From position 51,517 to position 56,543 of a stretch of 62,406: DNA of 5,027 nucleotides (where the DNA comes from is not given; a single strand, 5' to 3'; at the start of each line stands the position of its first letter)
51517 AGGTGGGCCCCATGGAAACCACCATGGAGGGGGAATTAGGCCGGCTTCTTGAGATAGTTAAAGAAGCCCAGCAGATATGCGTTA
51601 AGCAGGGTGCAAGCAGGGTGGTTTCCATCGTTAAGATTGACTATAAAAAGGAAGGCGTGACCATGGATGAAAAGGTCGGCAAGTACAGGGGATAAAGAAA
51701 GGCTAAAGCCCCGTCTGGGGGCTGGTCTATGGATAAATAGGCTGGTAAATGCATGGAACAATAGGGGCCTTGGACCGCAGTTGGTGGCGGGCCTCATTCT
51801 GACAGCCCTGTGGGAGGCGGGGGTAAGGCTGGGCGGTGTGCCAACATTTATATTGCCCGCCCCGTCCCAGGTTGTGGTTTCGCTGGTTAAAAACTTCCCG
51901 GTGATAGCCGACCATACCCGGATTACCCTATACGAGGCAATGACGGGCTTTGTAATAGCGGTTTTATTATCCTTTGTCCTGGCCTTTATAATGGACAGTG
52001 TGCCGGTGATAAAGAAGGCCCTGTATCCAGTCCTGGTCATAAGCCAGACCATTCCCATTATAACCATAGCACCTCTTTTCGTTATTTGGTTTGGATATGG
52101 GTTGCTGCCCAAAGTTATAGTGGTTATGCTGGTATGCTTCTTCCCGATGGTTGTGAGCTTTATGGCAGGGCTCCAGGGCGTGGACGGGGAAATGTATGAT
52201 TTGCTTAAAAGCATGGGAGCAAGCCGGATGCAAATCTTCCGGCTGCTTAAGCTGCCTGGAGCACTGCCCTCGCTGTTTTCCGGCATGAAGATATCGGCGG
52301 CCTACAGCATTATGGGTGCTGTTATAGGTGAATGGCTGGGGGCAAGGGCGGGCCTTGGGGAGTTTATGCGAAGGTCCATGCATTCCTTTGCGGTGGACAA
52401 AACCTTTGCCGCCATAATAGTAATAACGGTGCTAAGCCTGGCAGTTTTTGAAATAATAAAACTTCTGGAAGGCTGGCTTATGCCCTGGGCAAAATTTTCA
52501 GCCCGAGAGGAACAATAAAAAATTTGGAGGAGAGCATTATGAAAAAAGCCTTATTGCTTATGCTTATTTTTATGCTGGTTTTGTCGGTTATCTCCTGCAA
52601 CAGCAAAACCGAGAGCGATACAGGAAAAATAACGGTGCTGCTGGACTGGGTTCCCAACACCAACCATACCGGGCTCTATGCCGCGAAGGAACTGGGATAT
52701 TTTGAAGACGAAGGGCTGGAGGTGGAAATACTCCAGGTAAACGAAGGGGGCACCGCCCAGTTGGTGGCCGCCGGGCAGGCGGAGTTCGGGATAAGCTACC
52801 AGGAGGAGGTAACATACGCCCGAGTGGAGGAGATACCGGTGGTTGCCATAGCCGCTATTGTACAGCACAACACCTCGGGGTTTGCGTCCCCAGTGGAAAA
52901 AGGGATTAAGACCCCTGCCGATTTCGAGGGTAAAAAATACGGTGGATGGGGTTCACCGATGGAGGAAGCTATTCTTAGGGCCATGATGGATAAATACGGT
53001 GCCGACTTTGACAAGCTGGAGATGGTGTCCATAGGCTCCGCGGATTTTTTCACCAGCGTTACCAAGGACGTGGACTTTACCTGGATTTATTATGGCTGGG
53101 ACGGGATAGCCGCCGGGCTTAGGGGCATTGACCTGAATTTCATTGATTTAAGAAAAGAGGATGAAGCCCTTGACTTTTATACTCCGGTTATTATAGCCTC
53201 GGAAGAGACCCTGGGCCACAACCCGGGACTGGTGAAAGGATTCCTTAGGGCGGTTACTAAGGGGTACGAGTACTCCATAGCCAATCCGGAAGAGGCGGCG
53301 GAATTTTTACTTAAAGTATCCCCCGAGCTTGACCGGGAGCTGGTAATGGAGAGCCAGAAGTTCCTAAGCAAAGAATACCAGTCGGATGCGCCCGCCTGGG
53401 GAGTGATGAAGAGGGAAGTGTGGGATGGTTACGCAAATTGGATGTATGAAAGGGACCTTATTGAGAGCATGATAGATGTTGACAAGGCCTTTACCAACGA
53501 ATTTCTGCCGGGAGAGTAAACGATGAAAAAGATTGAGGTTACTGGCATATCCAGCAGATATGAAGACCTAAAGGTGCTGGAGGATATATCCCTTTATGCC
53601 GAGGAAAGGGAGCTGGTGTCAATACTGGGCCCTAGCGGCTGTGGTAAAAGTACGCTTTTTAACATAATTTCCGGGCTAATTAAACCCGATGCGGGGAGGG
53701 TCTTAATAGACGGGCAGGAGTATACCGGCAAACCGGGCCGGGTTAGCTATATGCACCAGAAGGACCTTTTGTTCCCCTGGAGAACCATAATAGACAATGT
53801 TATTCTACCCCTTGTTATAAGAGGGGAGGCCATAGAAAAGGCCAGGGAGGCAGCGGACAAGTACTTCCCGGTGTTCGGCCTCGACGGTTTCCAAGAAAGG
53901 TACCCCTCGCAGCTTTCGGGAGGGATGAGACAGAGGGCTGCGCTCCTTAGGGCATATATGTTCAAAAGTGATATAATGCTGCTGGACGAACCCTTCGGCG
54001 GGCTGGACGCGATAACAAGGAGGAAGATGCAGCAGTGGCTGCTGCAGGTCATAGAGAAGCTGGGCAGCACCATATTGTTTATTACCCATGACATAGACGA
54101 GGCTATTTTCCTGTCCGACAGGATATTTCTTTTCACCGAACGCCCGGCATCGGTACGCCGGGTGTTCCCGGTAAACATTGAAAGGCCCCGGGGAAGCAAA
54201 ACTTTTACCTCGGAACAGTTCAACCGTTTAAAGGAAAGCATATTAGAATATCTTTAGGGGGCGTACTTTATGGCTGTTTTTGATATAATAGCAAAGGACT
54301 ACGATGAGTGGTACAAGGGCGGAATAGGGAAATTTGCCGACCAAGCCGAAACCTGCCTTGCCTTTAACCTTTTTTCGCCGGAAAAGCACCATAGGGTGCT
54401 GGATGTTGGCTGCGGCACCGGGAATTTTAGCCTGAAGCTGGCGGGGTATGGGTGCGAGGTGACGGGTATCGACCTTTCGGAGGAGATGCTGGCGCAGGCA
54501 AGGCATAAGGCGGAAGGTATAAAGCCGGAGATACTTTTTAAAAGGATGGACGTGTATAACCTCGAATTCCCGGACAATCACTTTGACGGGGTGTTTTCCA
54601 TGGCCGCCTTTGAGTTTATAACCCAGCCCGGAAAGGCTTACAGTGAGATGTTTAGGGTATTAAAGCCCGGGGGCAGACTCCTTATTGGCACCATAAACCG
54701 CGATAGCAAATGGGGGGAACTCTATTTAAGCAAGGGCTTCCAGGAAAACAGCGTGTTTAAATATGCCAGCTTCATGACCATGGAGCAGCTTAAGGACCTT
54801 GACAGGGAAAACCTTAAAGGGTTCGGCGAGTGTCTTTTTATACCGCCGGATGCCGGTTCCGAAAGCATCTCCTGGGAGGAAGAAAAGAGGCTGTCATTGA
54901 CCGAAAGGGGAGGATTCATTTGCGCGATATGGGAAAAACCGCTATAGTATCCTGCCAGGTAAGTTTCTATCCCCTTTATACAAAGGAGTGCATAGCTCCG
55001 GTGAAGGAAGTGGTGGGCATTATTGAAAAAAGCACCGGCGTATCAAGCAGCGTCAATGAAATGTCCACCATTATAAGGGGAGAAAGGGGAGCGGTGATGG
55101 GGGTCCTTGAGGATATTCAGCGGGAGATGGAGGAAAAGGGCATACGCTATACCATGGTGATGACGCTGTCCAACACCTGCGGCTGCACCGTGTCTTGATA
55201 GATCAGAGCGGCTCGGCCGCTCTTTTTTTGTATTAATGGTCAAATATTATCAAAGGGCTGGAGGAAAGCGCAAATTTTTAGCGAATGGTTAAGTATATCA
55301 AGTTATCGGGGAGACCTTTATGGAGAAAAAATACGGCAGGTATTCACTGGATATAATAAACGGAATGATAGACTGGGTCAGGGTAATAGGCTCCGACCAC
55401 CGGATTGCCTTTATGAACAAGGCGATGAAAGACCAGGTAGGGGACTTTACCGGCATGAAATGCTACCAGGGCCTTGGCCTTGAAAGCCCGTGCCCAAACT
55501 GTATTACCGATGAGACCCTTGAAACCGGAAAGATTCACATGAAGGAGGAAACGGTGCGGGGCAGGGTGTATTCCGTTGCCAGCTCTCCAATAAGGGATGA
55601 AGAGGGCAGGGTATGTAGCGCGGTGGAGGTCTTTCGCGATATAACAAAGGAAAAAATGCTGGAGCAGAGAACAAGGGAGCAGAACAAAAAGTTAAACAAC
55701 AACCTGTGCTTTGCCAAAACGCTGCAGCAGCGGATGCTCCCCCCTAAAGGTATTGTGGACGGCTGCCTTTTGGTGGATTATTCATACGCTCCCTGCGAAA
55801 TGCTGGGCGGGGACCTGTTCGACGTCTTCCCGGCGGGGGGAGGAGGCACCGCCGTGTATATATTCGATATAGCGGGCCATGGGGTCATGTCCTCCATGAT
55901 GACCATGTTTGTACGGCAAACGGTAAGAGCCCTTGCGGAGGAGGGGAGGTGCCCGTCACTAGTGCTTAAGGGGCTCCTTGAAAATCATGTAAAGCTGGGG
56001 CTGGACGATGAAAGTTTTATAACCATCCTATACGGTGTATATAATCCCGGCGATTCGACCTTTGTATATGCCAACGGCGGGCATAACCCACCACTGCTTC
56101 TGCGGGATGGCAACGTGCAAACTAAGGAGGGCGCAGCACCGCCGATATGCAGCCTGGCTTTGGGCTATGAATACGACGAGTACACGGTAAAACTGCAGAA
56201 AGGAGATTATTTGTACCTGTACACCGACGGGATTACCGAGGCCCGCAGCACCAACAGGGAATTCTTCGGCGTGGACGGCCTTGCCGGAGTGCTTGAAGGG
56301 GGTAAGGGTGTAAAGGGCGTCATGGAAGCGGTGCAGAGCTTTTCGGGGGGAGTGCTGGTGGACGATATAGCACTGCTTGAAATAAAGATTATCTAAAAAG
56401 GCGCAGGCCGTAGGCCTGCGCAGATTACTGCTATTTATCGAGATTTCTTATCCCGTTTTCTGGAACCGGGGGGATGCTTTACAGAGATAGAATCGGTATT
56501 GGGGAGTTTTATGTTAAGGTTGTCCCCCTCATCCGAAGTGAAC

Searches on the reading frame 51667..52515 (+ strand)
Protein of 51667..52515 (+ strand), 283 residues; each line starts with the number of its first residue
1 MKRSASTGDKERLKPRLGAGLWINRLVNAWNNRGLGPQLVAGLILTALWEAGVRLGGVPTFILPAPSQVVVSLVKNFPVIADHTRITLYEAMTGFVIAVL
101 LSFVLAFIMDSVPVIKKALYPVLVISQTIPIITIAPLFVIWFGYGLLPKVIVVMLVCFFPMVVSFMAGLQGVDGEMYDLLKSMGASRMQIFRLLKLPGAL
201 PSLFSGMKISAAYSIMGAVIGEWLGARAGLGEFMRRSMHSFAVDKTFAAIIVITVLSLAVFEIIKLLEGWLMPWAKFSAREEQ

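Call 12: search_protein_families(library=pfam, proteins=[window:51667-52515:+], max_evalue=0.00001)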
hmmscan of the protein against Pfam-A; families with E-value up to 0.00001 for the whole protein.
window:51667-52515:+ (283 aa): 1 family
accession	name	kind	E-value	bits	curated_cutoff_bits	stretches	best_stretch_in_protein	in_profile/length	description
PF00528.27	BPD_transp_1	-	6.4e-27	94.9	26.4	1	99-268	2-179/184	Binding-protein-dependent transport system inner membrane component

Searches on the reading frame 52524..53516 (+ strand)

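Call 12: search_protein_families(library=pfam, proteins=[window:52524-53516:+], max_evalue=0.00001)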
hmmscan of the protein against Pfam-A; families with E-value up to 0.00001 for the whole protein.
window:52524-53516:+ (331 aa): 1 family
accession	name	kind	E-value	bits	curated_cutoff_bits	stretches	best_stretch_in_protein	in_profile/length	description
PF09084.16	NMT1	-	9.8e-74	248.3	20.5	1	45-258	1-216/216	NMT1/THI5 like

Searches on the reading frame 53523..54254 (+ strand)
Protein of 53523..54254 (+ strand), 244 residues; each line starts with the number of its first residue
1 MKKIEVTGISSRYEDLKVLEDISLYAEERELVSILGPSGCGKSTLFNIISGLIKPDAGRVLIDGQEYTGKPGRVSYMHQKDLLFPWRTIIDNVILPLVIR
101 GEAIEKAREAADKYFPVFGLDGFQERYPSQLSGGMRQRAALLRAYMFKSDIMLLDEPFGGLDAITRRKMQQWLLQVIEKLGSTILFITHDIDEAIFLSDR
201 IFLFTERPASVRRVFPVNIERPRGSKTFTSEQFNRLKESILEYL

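Call 12: search_protein_families(library=pfam, proteins=[window:53523-54254:+], max_evalue=0.00001)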
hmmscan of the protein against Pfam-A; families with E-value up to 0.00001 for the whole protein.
window:53523-54254:+ (244 aa): 2 families
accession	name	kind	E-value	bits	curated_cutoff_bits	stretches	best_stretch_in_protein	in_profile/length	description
PF00005.33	ABC_tran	-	2e-31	109.9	25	1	19-158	1-136/137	ABC transporter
PF13304.12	AAA_21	-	1.5e-06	29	27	0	124-190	231-299/304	AAA domain, putative AbiEii toxin, Type IV TA system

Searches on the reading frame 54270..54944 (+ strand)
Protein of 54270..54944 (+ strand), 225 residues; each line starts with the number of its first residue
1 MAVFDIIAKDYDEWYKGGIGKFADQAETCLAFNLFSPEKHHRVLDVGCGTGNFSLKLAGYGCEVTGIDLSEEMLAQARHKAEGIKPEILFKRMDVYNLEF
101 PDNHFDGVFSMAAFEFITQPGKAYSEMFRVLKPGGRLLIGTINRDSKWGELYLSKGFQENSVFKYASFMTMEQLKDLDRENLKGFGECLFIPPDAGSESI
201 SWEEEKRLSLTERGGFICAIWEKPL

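Call 59: search_protein_families(library=pfam, proteins=[window:54270-54944:+], max_evalue=0.00001)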
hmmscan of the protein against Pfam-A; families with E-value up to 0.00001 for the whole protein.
window:54270-54944:+ (225 aa): 11 families
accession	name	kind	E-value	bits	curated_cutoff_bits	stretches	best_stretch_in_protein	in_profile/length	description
PF08241.18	Methyltransf_11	-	6.8e-29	100.8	21.2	1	44-139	1-95/95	Methyltransferase domain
PF13649.12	Methyltransf_25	-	5e-28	98.1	27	1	43-135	1-97/97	Methyltransferase domain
PF13847.12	Methyltransf_31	-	6.7e-25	87.9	27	1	38-149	2-114/145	Methyltransferase domain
PF13489.12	Methyltransf_23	-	4.3e-19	69.3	27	1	32-176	15-152/164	Methyltransferase domain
PF08242.18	Methyltransf_12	-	5.4e-17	62.8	30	1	44-137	1-98/98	Methyltransferase domain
PF01209.24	Ubie_methyltran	-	1.1e-14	54.8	20.1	1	3-139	12-151/233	ubiE/COQ5 methyltransferase family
PF02353.26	CMAS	-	2.7e-10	40.5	27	1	36-163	59-190/273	Mycolic acid cyclopropane synthetase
PF03848.20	TehB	-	1.1e-07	31.9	20.4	1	31-166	25-160/193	Tellurite resistance protein TehB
PF08003.17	Methyltransf_9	-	7.9e-07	28.8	23.8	1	36-142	112-220/315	Protein of unknown function (DUF1698)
PF05175.20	MTS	-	1.3e-06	28.6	23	1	24-158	17-155/170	Methyltransferase small domain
PF07021.18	MetW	-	3.7e-06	27.1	21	1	41-131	15-102/193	Methionine biosynthesis protein MetW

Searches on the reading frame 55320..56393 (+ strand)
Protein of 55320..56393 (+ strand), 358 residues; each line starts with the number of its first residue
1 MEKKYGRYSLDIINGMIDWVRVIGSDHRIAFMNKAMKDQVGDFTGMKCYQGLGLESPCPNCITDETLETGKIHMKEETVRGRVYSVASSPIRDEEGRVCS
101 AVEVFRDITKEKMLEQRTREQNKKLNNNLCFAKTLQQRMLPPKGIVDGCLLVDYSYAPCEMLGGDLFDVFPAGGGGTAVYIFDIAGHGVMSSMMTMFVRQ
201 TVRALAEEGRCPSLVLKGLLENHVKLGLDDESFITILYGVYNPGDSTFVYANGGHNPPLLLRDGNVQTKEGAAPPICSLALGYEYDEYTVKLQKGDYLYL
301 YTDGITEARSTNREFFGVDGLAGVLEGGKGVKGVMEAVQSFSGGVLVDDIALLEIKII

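Call 59: search_protein_families(library=pfam, proteins=[window:55320-56393:+], max_evalue=0.00001)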
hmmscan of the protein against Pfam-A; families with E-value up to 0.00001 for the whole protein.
window:55320-56393:+ (358 aa): 2 families
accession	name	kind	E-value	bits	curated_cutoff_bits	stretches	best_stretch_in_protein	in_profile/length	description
PF07228.17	SpoIIE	-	1.2e-41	143.2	25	1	174-356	2-190/192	Stage II sporulation protein E (SpoIIE)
PF08448.16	PAS_4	-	4.2e-07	30.6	23.1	1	16-111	4-108/110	PAS fold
